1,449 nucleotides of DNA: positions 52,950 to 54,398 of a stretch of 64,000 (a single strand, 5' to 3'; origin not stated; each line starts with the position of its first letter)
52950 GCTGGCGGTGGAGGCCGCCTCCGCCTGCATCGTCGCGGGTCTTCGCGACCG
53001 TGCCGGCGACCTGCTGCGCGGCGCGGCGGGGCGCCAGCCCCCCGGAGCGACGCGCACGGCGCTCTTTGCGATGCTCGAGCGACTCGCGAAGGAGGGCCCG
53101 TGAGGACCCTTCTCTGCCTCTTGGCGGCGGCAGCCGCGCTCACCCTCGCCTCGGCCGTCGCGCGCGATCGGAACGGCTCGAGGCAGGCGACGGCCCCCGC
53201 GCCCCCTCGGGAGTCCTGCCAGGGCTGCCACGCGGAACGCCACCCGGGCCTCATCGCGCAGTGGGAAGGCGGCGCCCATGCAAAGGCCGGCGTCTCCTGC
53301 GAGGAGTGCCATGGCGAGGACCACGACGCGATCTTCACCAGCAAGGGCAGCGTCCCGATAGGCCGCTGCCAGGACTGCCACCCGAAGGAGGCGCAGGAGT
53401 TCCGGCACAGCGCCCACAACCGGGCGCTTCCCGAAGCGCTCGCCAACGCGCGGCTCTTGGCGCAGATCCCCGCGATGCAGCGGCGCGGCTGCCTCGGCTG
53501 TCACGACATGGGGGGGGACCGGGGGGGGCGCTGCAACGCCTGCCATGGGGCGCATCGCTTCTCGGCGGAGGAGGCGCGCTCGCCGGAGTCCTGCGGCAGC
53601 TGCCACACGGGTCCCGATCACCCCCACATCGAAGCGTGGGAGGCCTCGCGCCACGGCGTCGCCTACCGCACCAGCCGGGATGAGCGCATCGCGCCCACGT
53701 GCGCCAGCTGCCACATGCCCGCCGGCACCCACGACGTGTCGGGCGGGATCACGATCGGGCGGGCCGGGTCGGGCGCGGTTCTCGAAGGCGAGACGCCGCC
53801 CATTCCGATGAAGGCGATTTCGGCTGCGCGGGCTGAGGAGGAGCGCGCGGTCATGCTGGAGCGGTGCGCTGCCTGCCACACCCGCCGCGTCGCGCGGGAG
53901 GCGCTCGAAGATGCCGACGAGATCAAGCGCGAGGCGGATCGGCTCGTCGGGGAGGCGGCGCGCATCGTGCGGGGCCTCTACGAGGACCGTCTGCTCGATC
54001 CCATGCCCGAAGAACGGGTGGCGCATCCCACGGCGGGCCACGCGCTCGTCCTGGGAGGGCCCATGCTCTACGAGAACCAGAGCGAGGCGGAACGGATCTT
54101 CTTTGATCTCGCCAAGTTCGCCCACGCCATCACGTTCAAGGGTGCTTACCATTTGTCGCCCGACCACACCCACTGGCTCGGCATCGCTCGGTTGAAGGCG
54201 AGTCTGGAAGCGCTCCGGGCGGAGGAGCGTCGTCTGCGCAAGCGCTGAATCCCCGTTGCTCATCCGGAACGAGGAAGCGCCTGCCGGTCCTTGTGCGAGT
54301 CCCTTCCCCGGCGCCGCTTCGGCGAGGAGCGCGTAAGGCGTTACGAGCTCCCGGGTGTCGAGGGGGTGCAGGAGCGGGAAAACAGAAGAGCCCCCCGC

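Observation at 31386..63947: Anammox/nitrifier-like electron-transfer parts list concentrated in 33 kb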

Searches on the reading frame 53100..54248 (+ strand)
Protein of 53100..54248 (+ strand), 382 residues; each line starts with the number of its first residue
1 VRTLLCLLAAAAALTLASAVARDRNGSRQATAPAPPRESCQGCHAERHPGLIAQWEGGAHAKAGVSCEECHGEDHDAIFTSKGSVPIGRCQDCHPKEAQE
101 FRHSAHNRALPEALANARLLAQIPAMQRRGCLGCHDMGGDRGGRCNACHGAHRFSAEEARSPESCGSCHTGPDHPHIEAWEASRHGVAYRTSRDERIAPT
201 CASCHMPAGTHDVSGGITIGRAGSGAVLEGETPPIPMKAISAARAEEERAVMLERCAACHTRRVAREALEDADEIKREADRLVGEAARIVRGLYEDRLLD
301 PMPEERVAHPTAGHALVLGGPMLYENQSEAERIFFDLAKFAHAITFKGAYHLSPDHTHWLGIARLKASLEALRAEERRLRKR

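Call 8: search_protein_families(library=pfam, proteins=[window:53100-54248:+], max_evalue=0.01)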
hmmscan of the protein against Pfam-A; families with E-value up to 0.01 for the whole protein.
window:53100-54248:+ (382 aa): 6 families
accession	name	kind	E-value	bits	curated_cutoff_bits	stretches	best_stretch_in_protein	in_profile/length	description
PF13447.11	Multi-haem_cyto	-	1.1e-20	74.5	21.9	1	125-300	78-262/269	Seven times multi-haem cytochrome CxxCH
PF13435.11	Cytochrome_C554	-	3.2e-10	41.3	20.8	1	35-72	46-84/84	Cytochrome c554 and c-prime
PF14537.11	Cytochrom_c3_2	-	1.3e-09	38.8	25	2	59-136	1-65/79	Cytochrome c3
PF14522.11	Cytochrome_C7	-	1.5e-09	38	24.8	2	141-205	12-66/67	Cytochrome c7 and related cytochrome c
PF22113.1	Mtrc-MtrF_II-IV_dom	-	2.6e-07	30.8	30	0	87-138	120-166/176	Outer membrane cytochrome MtrC/MtrF-like, domains II/IV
PF09699.15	Paired_CXXCH_1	-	0.00058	19.9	20.6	0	142-171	6-38/41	Doubled CXXCH motif (Paired_CXXCH_1)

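Call 9: search_protein_families(library=ncbifam, proteins=[window:53100-54248:+], max_evalue=0.001)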
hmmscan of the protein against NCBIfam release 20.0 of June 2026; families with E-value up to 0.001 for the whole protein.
window:53100-54248:+ (382 aa): 5 families
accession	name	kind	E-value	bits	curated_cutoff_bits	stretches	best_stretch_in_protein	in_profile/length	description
NF052343.1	hydrazine_HDH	equivalog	9.7e-27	93.5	900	1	38-311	117-395/564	hydrazine dehydrogenase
TIGR03508.1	decahem_SO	subfamily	6.8e-07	29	192.2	1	35-108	68-138/258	DmsE family decaheme c-type cytochrome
TIGR03153.1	cytochr_NrfH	equivalog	1.9e-06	28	134.2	1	158-266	24-115/138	cytochrome c nitrite reductase small subunit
NF040968.1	FeS_ExtO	equivalog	7.1e-05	21.8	200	1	57-171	33-139/416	selenite/tellurite reduction operon b-type cytochrome iron-sulfur cluster-binding subunit ExtO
NF040967.1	cytc_ExtN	equivalog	9.1e-05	21.5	200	1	57-171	33-139/415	selenite/tellurite reduction operon c-type cytochrome ExtN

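Call 13: search_solved_structures(query=window:53100-54248:+, max_evalue=0.01, show_alignments=2)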
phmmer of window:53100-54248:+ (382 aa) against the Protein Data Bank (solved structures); distinct sequences matched with E-value up to 0.01: 12.
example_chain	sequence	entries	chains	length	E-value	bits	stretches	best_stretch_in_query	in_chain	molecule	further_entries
6t5e_A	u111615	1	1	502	2e-27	99.5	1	44-363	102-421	Hydroxylamine oxidoreductase-like protein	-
4n4j_A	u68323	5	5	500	3.7e-26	95.4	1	58-363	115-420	hydroxylamine oxidoreductase | Similar to hydroxylamine oxidoreductase hao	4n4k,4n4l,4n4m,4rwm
6hif_G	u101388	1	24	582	5.8e-24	88.2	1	37-307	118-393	Hydrazine dehydrogenase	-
6h5l_A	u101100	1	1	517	4e-23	85.4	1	37-312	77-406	Similar to hydroxylamine oxidoreductase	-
1fgj_A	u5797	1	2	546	2.9e-16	62.8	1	123-304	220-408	HYDROXYLAMINE OXIDOREDUCTASE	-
6m0p_A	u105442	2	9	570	3.8e-16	62.4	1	123-304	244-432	Aerobic hydroxylamine oxidoreductase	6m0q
4fas_A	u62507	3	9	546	4.1e-16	62.3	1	128-304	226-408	Hydroxylamine oxidoreductase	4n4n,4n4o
4qo5_A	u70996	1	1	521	1.5e-15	60.4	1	143-219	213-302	Hypothetical multiheme protein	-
29xz_A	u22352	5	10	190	0.0033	19.8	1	83-160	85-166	Ubiquinol-cytochrome c reductase iron-sulfur subunit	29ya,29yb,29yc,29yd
1zrt_E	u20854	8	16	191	0.0034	19.8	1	83-160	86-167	Ubiquinol-cytochrome c reductase iron-sulfur subunit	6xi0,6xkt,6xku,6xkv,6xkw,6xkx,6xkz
29ye_A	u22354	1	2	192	0.0034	19.8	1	83-160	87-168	Ubiquinol-cytochrome c reductase iron-sulfur subunit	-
6r2q_A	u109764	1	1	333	0.0043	19.5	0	28-106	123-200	Cystathionine beta-synthase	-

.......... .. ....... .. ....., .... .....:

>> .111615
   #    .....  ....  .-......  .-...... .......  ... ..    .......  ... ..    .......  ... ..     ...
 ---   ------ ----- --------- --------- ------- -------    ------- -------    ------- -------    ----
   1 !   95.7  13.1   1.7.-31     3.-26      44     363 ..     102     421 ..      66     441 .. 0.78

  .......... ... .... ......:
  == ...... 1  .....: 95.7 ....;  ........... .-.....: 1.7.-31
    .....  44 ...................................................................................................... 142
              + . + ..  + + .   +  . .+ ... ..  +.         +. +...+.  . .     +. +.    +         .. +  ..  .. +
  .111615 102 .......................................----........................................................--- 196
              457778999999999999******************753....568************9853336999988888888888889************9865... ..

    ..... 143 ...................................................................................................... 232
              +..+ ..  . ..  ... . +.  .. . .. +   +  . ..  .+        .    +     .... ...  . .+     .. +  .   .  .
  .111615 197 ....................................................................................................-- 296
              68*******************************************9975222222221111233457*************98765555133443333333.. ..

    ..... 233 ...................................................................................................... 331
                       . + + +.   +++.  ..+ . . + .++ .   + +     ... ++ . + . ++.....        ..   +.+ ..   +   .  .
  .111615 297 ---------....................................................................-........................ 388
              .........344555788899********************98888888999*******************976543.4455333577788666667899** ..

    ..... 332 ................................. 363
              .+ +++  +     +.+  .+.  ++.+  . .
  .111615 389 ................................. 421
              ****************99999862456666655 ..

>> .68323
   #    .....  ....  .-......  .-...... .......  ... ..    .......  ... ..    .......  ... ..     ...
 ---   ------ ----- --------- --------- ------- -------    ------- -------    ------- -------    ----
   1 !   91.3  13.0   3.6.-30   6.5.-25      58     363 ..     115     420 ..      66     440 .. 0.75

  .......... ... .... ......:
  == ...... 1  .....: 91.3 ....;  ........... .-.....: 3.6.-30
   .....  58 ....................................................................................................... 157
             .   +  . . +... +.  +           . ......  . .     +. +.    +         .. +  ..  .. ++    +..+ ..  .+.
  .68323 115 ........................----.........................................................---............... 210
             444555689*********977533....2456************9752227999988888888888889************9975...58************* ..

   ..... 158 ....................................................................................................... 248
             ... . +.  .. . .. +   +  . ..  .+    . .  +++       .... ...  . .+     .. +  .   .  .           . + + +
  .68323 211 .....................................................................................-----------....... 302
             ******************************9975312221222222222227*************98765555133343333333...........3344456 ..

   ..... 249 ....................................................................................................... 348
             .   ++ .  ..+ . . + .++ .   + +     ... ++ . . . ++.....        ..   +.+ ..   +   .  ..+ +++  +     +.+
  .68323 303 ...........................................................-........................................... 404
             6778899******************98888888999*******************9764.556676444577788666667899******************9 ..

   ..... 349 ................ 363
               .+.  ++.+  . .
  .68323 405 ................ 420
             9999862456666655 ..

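Call 31: find_homologous_proteins(query=window:53100-54248:+, max_evalue=1e-10)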
Query window:53100-54248:+ (382 aa): 282 proteins with E <= 1e-10 among 8000 candidates; the best 120 are listed.
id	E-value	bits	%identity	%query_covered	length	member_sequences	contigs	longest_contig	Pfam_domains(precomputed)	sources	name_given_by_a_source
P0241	9.9e-255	863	100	100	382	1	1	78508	PF14537.12,PF13435.12,PF13447.12,PF14522.12,PF22113.2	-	-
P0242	3.4e-185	634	78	90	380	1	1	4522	PF14537.12,PF13435.12,PF13447.12,PF14522.12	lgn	-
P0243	3.5e-182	624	71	99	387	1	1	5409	PF14537.12,PF13435.12,PF13447.12,PF14522.12,PF22113.2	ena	-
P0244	9.0e-182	622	78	87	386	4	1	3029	PF14537.12,PF13435.12,PF13447.12,PF14522.12,PF22113.2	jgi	jgi:hypothetical protein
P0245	1.6e-181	622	78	90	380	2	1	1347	PF14537.12,PF13435.12,PF13447.12,PF14522.12,PF22113.2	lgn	-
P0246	1.7e-178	612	72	95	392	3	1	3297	PF14537.12,PF13435.12,PF02085.22,PF13447.12,PF14522.12,PF22113.2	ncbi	-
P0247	1.1e-176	606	74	93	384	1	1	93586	PF09699.16,PF14537.12,PF13435.12,PF13447.12,PF14522.12,PF22113.2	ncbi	-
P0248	6.3e-176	603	73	91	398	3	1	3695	PF14537.12,PF13435.12,PF13447.12,PF14522.12,PF22113.2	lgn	-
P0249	1.4e-175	602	70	99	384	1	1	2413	PF14537.12,PF13435.12,PF13447.12,PF14522.12,PF22113.2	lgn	-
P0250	1.6e-175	602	72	96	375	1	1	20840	PF14537.12,PF13435.12,PF13447.12,PF14522.12,PF22113.2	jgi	-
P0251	1.0e-174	599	76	90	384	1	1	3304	PF14537.12,PF13435.12,PF02085.22,PF13447.12,PF14522.12,PF22113.2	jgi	-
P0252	1.2e-174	599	70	100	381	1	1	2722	PF14537.12,PF13435.12,PF13447.12,PF14522.12,PF22113.2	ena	-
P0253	4.9e-172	590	73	90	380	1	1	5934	PF09699.16,PF14537.12,PF13435.12,PF03264.20,PF13447.12,PF14522.12,PF22113.2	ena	-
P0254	6.2e-172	590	73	91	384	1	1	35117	PF09699.16,PF14537.12,PF13435.12,PF13447.12,PF14522.12,PF22113.2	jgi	-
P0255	9.4e-171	586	70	100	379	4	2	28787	PF14537.12,PF13435.12,PF13447.12,PF14522.12,PF22113.2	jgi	jgi:hydroxylamine dehydrogenase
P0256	3.1e-168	578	70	99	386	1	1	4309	PF14537.12,PF13435.12,PF13447.12,PF14522.12,PF22113.2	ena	-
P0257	4.0e-166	571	71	90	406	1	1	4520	PF14537.12,PF13435.12,PF13447.12,PF14522.12,PF22113.2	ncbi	-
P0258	6.7e-166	570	72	92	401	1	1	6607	PF14537.12,PF13435.12,PF13447.12,PF14522.12,PF22113.2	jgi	-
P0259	7.1e-164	564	67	93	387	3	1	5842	PF14537.12,PF13435.12,PF13447.12,PF14522.12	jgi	jgi:hypothetical protein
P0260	2.6e-163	562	70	93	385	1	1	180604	PF14537.12,PF13435.12,PF13447.12,PF14522.12,PF22113.2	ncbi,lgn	-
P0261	3.5e-162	558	67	96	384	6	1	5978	PF09699.16,PF14537.12,PF13435.12,PF02085.22,PF13447.12,PF14522.12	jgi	jgi:hypothetical protein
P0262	1.6e-161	556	73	89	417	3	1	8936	PF14537.12,PF13435.12,PF13447.12,PF14522.12,PF22113.2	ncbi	-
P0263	1.8e-160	552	66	96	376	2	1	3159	PF14537.12,PF13435.12,PF02085.22,PF13447.12,PF14522.12,PF22113.2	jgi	jgi:hydroxylamine dehydrogenase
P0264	1.5e-159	549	65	97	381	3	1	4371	PF09699.16,PF14537.12,PF13435.12,PF02085.22,PF13447.12,PF14522.12,PF22113.2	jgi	-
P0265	2.4e-159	549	66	100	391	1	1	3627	PF14537.12,PF13435.12,PF02085.22,PF13447.12,PF14522.12,PF22113.2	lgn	-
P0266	3.8e-159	548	66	95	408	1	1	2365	PF14537.12,PF13435.12,PF13447.12,PF14522.12,PF22113.2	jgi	-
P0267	6.3e-159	547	70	90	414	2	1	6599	PF14537.12,PF13435.12,PF13447.12,PF14522.12,PF22113.2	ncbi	-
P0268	5.2e-158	544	68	93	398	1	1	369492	PF14537.12,PF13435.12,PF13447.12,PF14522.12,PF22113.2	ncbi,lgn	-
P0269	1.0e-157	543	70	91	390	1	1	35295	PF09699.16,PF14537.12,PF13435.12,PF13447.12,PF14522.12,PF22113.2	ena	-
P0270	9.4e-157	540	68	90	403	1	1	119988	PF09699.16,PF14537.12,PF13435.12,PF13447.12,PF14522.12,PF22113.2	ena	-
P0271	3.0e-156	538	67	90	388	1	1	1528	PF14537.12,PF13435.12,PF02085.22,PF13447.12,PF14522.12,PF22113.2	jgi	jgi:hydroxylamine dehydrogenase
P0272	8.8e-156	537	65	97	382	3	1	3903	PF14537.12,PF13435.12,PF02085.22,PF13447.12,PF14522.12,PF22113.2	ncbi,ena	-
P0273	2.2e-155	536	63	99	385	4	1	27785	PF14537.12,PF13435.12,PF13447.12,PF14522.12,PF22113.2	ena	-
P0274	5.1e-155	534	67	90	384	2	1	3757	PF09699.16,PF14537.12,PF13435.12,PF02085.22,PF13447.12,PF14522.12,PF22113.2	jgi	jgi:hypothetical protein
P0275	2.0e-154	532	67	93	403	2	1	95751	PF14537.12,PF13435.12,PF13447.12,PF14522.12,PF22113.2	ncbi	-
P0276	3.7e-154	532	69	90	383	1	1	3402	PF09699.16,PF14537.12,PF13435.12,PF02085.22,PF13447.12,PF14522.12,PF22113.2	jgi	-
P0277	3.9e-154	532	68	90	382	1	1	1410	PF14537.12,PF13435.12,PF13447.12,PF14522.12,PF22113.2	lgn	-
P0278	3.7e-153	528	68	90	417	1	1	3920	PF14537.12,PF13435.12,PF13447.12,PF14522.12,PF22113.2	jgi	jgi:hypothetical protein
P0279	8.5e-152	524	66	92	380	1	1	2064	PF14537.12,PF13435.12,PF13447.12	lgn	-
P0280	1.3e-151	523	65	92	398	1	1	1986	PF14537.12,PF13435.12,PF13447.12,PF14522.12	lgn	-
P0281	4.1e-151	522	64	99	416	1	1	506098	PF14537.12,PF13435.12,PF13447.12,PF14522.12,PF22113.2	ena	-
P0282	8.5e-150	517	66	90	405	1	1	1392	PF09699.16,PF14537.12,PF13435.12,PF13447.12,PF14522.12,PF22113.2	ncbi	-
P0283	1.4e-149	516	69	87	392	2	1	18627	PF13435.12,PF13447.12,PF14522.12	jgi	jgi:hypothetical protein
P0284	1.7e-149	516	63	99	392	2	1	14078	PF14537.12,PF13435.12,PF02085.22,PF13447.12,PF14522.12,PF22113.2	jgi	jgi:hypothetical protein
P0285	4.7e-148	511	66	92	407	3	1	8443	PF09699.16,PF14537.12,PF13447.12,PF14522.12,PF22113.2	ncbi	-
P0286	5.4e-148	511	67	90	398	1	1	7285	PF14537.12,PF13435.12,PF02085.22,PF13447.12,PF14522.12,PF22113.2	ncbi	-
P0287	4.5e-146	505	66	90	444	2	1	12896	PF09699.16,PF14537.12,PF13435.12,PF13447.12,PF14522.12,PF22113.2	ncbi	-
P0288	3.9e-143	495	75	79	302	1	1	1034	PF13447.12,PF14522.12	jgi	jgi:hydroxylamine dehydrogenase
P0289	4.6e-139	482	64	90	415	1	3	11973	PF14537.12,PF13435.12,PF13447.12,PF14522.12,PF22113.2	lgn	-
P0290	9.3e-138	478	59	99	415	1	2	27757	PF14537.12,PF13435.12,PF13447.12,PF14522.12,PF22113.2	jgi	jgi:hydroxylamine dehydrogenase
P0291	2.7e-136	473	60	91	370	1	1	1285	PF14537.12,PF13435.12,PF13447.12,PF14522.12,PF22113.2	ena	-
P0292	9.2e-134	464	62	86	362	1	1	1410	PF09699.16,PF14537.12,PF13435.12,PF13447.12,PF14522.12,PF22113.2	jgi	jgi:hydroxylamine dehydrogenase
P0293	1.0e-133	464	62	90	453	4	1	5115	PF14537.12,PF13435.12,PF13447.12,PF14522.12,PF22113.2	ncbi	-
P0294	8.2e-130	451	59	90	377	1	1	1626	PF14537.12,PF13435.12,PF13447.12,PF14522.12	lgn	-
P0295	1.3e-129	451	58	92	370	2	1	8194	PF14537.12,PF13435.12,PF02085.22,PF13447.12,PF22113.2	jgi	-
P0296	1.9e-128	447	59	90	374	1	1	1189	PF14537.12,PF13435.12,PF13447.12,PF14522.12,PF22113.2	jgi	jgi:hypothetical protein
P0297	2.2e-128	447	60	90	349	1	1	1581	PF14537.12,PF13435.12,PF13447.12,PF14522.12,PF22113.2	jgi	jgi:hypothetical protein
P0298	3.6e-124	433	58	87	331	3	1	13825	PF14537.12,PF13447.12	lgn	-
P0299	9.0e-122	425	59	92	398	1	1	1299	PF14537.12,PF13435.12,PF13447.12,PF14522.12,PF22113.2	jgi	jgi:hypothetical protein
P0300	1.6e-115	404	54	90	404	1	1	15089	PF14537.12,PF13435.12,PF02085.22,PF13447.12,PF14522.12,PF22113.2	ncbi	-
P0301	2.6e-115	404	54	90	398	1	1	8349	PF09699.16,PF14537.12,PF13435.12,PF13447.12,PF14522.12,PF22113.2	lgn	-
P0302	1.5e-114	401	53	90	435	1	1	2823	PF09699.16,PF14537.12,PF13435.12,PF13447.12,PF14522.12,PF22113.2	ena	-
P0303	3.9e-113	397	53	88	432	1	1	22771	PF09699.16,PF14537.12,PF13435.12,PF13447.12,PF14522.12,PF22113.2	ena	-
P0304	3.9e-112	393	51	88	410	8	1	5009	PF14537.12,PF13435.12,PF13447.12,PF14522.12,PF22113.2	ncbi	-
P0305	1.0e-111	392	52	90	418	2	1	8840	PF14537.12,PF13435.12,PF02085.22,PF13447.12,PF14522.12,PF22113.2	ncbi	-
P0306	1.2e-111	392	52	90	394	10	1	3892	PF14537.12,PF13435.12,PF02085.22,PF13447.12,PF14522.12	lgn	-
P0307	7.9e-111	389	59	80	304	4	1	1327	PF13447.12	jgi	jgi:hypothetical protein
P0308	2.3e-110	387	52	88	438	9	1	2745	PF14537.12,PF13435.12,PF02085.22,PF13447.12,PF14522.12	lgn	-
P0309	3.4e-110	387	58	80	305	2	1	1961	PF13447.12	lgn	-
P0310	1.7e-109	385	51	90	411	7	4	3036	PF14537.12,PF13435.12,PF13447.12,PF14522.12,PF22113.2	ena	-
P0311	5.4e-109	383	50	90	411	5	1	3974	PF14537.12,PF13435.12,PF13447.12,PF14522.12,PF22113.2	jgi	-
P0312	5.4e-108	380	49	99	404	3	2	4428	PF14537.12,PF13435.12,PF03264.20,PF13447.12,PF14522.12,PF22113.2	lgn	-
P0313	7.4e-108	379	51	90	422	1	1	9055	PF09699.16,PF14537.12,PF13435.12,PF02085.22,PF13447.12,PF14522.12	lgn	-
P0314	9.9e-107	375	51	90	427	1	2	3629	PF09699.16,PF14537.12,PF13435.12,PF13447.12,PF14522.12,PF22113.2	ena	-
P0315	3.3e-106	374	50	90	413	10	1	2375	PF14537.12,PF13435.12,PF03264.20,PF13447.12,PF14522.12,PF22113.2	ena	-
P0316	4.8e-106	373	80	55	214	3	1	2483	PF13447.12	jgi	jgi:hydroxylamine dehydrogenase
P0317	1.6e-105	371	47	98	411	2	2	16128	PF14537.12,PF13435.12,PF13447.12,PF14522.12,PF22113.2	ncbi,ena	-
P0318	1.9e-105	371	68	60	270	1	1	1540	PF09699.16,PF14537.12,PF13435.12,PF02085.22,PF13447.12,PF14522.12,PF22113.2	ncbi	ncbi:MAG: multiheme c-type cytochrome, partial [Planctomycetota bacterium]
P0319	5.0e-105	370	50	90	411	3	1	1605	PF09699.16,PF14537.12,PF13435.12,PF13447.12,PF14522.12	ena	-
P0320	6.2e-105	370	49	90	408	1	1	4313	PF09699.16,PF14537.12,PF13435.12,PF13447.12,PF14522.12,PF22113.2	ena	-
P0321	3.6e-104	367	52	90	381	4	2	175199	PF09699.16,PF14537.12,PF13435.12,PF13447.12,PF14522.12,PF22113.2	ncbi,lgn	-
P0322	5.0e-101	357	47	92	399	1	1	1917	PF14537.12,PF13435.12,PF13447.12,PF14522.12,PF22113.2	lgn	-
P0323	1.0e-98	349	64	63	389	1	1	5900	PF14537.12,PF13435.12,PF02085.22,PF13447.12,PF14522.12,PF22113.2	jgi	-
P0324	6.4e-97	343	51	86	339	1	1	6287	PF09699.16,PF14537.12,PF13435.12,PF13447.12,PF14522.12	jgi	jgi:hypothetical protein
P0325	1.8e-94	335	45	90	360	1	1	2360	PF14537.12,PF13435.12,PF13447.12,PF14522.12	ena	-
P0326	2.3e-91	325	45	92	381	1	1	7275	PF09699.16,PF14537.12,PF13435.12,PF13447.12,PF14522.12,PF22113.2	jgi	jgi:hydroxylamine dehydrogenase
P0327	1.1e-88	316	45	90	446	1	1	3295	PF14537.12,PF13435.12,PF13447.12,PF14522.12,PF22113.2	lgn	-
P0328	1.4e-88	316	45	84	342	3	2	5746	PF09699.16,PF14537.12,PF13435.12,PF13447.12,PF14522.12,PF22113.2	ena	-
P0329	1.7e-88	315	43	94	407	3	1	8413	PF09699.16,PF14537.12,PF13435.12,PF13447.12,PF14522.12,PF22113.2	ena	-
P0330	9.1e-88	313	42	90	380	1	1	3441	PF09699.16,PF14537.12,PF13435.12,PF13447.12,PF14522.12,PF22113.2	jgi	jgi:hypothetical protein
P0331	2.1e-86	309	41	100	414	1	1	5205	PF09699.16,PF14537.12,PF13435.12,PF13447.12,PF14522.12,PF22113.2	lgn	-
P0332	3.8e-86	308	43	90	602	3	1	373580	PF00801.27,PF13435.12,PF03264.20,PF13447.12,PF14522.12,PF18911.7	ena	-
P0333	4.4e-86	308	43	90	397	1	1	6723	PF09699.16,PF14537.12,PF13435.12,PF13447.12,PF14522.12,PF22113.2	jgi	jgi:hydroxylamine dehydrogenase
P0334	1.7e-85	306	44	90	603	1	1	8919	PF14537.12,PF00801.27,PF13435.12,PF13447.12,PF14522.12,PF18911.7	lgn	-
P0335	2.3e-83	299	59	60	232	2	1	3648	PF09699.16,PF14537.12,PF13435.12,PF13447.12,PF14522.12,PF22113.2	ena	-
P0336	7.3e-82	294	43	90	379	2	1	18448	PF09699.16,PF14537.12,PF13435.12,PF13447.12,PF14522.12,PF22113.2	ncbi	ncbi:MAG: multiheme c-type cytochrome [Verrucomicrobiota bacterium]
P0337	3.1e-81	292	44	90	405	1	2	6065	PF09699.16,PF14537.12,PF13435.12,PF03264.20,PF13447.12,PF14522.12,PF22113.2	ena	-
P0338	2.2e-75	272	44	89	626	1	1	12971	PF09699.16,PF14537.12,PF13435.12,PF13447.12,PF14522.12,PF22113.2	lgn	-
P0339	9.4e-72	260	39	90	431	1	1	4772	PF14537.12,PF13435.12,PF09851.15,PF02335.21,PF13447.12,PF14522.12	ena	-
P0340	1.1e-70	257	39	90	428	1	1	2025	PF14537.12,PF13447.12,PF14522.12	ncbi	-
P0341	1.8e-69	253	39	90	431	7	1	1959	PF14537.12,PF13435.12,PF09851.15,PF13447.12,PF14522.12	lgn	-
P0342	3.7e-68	248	39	90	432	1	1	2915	PF09699.16,PF14537.12,PF09851.15,PF13447.12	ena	-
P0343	1.2e-67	247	38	92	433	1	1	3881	PF09699.16,PF14537.12,PF13447.12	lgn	-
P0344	1.7e-67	246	36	98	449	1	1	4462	PF14537.12,PF09851.15,PF13447.12,PF14522.12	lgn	-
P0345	4.2e-67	245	37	93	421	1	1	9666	PF14537.12,PF13435.12,PF09851.15,PF13447.12,PF14522.12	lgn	-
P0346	2.6e-66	242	38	90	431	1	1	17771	PF14537.12,PF13447.12,PF14522.12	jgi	jgi:hypothetical protein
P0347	2.6e-66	242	38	92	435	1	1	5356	PF14537.12,PF13447.12,PF14522.12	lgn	-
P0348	4.2e-66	242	63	46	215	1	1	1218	PF13447.12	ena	-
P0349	1.1e-65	240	39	90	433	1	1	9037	PF14537.12,PF13447.12,PF14522.12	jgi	jgi:hypothetical protein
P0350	4.1e-65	238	40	90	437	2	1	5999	PF14537.12,PF09851.15,PF13447.12,PF14522.12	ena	-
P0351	5.1e-65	238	39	90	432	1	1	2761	PF14537.12,PF09851.15,PF05120.18,PF13447.12,PF14522.12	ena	-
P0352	1.1e-64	237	37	90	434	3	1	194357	PF14537.12,PF13447.12,PF14522.12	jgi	jgi:hypothetical protein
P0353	1.1e-64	237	39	90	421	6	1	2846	PF09851.15,PF13447.12,PF14522.12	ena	-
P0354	8.9e-64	234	40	90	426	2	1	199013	PF13447.12,PF14522.12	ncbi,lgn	ncbi:hypothetical protein JCM30471_35820 [Desulfuromonas carbonis]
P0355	1.7e-63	233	35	90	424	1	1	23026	PF14537.12,PF13435.12,PF13447.12,PF14522.12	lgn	-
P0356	4.2e-63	232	39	86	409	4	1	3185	PF13447.12,PF14522.12,PF22113.2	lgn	-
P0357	5.3e-63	232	38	90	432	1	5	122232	PF14537.12,PF09851.15,PF13447.12,PF14522.12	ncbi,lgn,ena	-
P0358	6.6e-63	231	37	100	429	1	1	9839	PF09851.15,PF13447.12,PF14522.12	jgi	-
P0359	1.5e-62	230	35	99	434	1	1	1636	PF14537.12,PF13435.12,PF13447.12,PF14522.12,PF22113.2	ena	-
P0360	3.3e-62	229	39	90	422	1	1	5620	PF14537.12,PF13447.12,PF14522.12,PF22113.2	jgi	-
